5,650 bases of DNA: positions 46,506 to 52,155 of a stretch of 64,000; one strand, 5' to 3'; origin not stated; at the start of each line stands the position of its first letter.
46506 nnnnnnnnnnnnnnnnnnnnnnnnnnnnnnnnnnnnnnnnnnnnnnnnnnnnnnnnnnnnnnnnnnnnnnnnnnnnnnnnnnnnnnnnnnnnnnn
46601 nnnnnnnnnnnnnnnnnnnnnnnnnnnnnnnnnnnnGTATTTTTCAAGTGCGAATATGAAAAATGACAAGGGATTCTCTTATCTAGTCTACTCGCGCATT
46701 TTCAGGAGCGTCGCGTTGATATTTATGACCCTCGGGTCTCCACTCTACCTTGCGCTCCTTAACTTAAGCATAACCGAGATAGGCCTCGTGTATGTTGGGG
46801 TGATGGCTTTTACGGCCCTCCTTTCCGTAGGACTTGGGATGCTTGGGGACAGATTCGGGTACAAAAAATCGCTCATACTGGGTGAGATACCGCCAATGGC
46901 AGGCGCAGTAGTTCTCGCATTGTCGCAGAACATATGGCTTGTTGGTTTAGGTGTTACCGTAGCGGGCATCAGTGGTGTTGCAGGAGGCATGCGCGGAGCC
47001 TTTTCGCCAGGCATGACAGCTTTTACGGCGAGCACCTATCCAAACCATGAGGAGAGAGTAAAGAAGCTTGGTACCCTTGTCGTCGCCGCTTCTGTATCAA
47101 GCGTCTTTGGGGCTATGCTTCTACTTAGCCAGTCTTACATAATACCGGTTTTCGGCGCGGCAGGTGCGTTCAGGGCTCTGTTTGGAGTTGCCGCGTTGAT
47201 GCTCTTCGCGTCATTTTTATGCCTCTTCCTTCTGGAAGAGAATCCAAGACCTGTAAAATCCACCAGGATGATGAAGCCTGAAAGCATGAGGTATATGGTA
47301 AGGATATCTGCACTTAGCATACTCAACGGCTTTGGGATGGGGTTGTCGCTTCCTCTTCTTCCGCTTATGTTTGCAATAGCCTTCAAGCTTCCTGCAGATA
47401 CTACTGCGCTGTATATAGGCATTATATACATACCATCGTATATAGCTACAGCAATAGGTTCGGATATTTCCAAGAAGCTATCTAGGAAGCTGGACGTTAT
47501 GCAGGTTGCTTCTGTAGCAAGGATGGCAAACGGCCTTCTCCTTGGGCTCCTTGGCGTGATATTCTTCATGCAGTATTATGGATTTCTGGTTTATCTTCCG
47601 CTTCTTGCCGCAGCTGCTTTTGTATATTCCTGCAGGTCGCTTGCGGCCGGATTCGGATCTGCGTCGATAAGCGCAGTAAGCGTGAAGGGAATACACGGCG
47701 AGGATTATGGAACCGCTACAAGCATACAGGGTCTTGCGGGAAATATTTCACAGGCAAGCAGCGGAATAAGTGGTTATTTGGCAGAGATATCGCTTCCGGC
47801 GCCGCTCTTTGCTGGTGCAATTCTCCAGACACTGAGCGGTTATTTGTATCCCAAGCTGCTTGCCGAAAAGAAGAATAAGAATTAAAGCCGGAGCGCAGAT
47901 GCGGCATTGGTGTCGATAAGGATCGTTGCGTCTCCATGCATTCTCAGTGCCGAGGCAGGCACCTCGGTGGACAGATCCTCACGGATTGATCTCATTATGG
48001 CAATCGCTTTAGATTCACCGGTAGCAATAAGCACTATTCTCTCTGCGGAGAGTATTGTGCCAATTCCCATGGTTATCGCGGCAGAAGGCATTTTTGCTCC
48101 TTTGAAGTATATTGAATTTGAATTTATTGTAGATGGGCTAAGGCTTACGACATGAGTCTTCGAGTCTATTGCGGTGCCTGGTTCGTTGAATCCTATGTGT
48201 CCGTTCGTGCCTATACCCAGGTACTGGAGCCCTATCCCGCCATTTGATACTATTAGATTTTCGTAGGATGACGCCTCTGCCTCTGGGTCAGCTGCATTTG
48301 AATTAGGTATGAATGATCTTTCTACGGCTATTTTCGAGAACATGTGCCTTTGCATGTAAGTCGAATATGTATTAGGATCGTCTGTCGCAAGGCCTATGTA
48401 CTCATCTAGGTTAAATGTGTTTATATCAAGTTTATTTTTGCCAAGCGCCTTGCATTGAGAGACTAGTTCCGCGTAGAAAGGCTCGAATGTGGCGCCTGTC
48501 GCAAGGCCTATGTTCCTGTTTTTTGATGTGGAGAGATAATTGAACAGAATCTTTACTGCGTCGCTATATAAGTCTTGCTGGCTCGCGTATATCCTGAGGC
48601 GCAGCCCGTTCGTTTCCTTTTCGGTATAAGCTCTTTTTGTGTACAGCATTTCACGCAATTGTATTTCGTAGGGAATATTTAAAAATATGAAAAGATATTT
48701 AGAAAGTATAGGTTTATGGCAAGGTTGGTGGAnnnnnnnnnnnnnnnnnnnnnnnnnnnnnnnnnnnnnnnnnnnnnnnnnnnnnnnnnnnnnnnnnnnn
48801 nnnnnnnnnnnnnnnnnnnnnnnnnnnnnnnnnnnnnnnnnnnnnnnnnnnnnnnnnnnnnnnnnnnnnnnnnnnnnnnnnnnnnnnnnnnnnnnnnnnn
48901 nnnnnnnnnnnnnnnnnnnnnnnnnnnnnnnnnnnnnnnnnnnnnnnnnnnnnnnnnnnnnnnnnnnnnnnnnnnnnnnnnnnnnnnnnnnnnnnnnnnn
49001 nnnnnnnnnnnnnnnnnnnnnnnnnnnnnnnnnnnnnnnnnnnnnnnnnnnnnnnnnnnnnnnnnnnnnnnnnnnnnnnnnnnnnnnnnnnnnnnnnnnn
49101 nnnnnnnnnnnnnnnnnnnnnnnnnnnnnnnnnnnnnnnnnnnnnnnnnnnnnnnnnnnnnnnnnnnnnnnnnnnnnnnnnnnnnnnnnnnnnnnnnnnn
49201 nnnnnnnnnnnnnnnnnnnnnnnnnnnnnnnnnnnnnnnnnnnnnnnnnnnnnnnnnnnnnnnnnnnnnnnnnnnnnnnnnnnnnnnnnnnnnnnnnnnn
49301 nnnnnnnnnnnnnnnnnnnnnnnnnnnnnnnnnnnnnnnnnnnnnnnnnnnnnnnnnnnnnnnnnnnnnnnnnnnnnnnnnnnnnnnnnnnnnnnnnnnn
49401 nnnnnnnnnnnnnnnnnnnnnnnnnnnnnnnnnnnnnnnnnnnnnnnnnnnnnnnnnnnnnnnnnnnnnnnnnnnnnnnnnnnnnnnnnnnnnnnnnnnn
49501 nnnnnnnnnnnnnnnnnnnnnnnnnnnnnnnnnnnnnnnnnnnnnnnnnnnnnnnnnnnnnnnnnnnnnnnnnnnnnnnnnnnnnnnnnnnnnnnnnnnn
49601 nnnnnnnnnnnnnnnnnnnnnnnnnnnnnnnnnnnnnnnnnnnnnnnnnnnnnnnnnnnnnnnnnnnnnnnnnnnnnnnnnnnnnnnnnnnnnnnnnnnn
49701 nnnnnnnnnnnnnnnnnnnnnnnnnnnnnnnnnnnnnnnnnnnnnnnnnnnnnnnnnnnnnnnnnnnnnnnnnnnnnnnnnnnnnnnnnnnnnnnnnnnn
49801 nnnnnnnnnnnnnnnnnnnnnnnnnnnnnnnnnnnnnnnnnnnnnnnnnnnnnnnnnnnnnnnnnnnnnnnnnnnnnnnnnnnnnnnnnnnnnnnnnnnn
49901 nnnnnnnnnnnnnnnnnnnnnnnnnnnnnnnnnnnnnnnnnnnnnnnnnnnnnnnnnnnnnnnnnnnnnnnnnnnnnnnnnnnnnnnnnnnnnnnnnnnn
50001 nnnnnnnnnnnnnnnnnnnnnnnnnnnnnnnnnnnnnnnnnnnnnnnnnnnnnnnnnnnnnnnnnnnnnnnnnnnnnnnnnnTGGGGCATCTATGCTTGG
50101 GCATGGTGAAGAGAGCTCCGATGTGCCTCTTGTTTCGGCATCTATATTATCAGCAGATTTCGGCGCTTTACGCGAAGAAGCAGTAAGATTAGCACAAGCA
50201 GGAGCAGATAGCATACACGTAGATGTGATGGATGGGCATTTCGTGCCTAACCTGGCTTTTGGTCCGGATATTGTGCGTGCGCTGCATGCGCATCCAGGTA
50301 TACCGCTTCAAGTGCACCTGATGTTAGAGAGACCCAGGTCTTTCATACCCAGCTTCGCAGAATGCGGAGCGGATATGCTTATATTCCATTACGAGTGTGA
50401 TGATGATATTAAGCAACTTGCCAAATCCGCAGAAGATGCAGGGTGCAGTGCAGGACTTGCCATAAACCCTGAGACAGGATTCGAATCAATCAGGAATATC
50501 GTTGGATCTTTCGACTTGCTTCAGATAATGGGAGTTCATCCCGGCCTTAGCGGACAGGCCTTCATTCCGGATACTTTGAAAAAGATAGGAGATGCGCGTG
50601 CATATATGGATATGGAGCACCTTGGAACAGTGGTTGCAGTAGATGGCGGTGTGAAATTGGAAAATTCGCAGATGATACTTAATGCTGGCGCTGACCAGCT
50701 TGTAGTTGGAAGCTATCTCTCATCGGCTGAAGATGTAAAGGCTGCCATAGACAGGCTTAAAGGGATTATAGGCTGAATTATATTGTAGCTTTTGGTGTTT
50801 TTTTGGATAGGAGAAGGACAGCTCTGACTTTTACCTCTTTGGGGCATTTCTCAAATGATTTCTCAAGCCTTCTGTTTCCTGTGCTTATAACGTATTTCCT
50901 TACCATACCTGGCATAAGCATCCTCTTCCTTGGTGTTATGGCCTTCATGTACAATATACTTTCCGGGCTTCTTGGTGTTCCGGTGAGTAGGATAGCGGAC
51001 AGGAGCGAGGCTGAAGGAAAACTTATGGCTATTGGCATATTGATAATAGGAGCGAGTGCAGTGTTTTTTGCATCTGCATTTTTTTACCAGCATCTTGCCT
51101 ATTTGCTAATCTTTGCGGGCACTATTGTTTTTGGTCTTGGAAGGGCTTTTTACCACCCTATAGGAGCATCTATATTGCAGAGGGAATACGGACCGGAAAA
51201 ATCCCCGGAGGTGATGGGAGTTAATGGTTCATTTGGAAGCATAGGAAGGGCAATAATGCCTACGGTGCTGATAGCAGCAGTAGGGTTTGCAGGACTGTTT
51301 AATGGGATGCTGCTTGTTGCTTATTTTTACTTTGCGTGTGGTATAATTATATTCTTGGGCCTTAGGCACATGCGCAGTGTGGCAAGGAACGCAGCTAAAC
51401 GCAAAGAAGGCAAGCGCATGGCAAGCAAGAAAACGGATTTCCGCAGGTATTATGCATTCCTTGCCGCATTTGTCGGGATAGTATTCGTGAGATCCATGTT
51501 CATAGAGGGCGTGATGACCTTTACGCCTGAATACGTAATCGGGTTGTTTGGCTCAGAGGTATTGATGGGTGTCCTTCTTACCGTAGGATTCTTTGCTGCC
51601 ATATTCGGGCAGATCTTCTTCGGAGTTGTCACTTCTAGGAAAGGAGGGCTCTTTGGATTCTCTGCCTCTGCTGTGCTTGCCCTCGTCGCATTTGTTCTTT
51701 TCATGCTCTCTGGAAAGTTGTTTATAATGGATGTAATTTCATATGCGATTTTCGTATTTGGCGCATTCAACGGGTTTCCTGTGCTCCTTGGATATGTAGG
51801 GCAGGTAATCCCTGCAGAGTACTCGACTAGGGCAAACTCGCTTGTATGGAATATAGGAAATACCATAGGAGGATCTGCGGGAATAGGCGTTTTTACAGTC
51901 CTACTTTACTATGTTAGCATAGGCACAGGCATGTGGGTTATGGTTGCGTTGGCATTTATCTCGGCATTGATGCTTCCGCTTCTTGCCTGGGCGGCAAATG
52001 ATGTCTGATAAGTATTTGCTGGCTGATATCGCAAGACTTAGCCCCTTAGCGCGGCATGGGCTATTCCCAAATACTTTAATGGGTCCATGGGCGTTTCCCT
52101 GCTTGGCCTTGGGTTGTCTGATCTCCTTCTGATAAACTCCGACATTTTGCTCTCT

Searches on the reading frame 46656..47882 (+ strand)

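Call 76: search_protein_families(library=pfam, proteins=[window:46656-47882:+], max_evalue=0.001)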
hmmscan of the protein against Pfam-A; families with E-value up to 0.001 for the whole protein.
window:46656-47882:+ (409 aa): 2 families
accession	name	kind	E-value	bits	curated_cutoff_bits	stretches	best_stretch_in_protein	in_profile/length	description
PF07690.21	MFS_1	-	8.2e-21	74.7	33.4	1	23-367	16-344/347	Major Facilitator Superfamily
PF00083.30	Sugar_tr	-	3.4e-05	23.3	22.3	1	48-198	54-196/452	Sugar (and other) transporter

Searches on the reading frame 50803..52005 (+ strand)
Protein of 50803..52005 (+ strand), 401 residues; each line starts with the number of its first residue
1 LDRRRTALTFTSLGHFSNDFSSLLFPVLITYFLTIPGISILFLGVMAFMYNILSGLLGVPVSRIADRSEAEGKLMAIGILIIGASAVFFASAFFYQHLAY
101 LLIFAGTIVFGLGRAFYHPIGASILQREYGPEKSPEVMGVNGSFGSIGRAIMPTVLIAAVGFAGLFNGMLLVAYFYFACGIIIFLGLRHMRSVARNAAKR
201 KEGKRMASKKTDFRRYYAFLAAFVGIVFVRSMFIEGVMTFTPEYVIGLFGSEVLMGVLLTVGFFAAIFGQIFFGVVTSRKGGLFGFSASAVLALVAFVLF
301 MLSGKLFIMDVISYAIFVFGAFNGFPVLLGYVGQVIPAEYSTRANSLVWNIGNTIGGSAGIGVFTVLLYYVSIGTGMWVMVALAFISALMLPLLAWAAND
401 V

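Call 3: search_protein_families(library=pfam, proteins=[window:50803-52005:+], max_evalue=1)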
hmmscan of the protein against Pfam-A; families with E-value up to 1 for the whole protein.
window:50803-52005:+ (401 aa): 1 family
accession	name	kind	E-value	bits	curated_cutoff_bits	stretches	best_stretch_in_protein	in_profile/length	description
PF07690.21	MFS_1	-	6.3e-25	88.3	33.4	1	12-360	2-346/347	Major Facilitator Superfamily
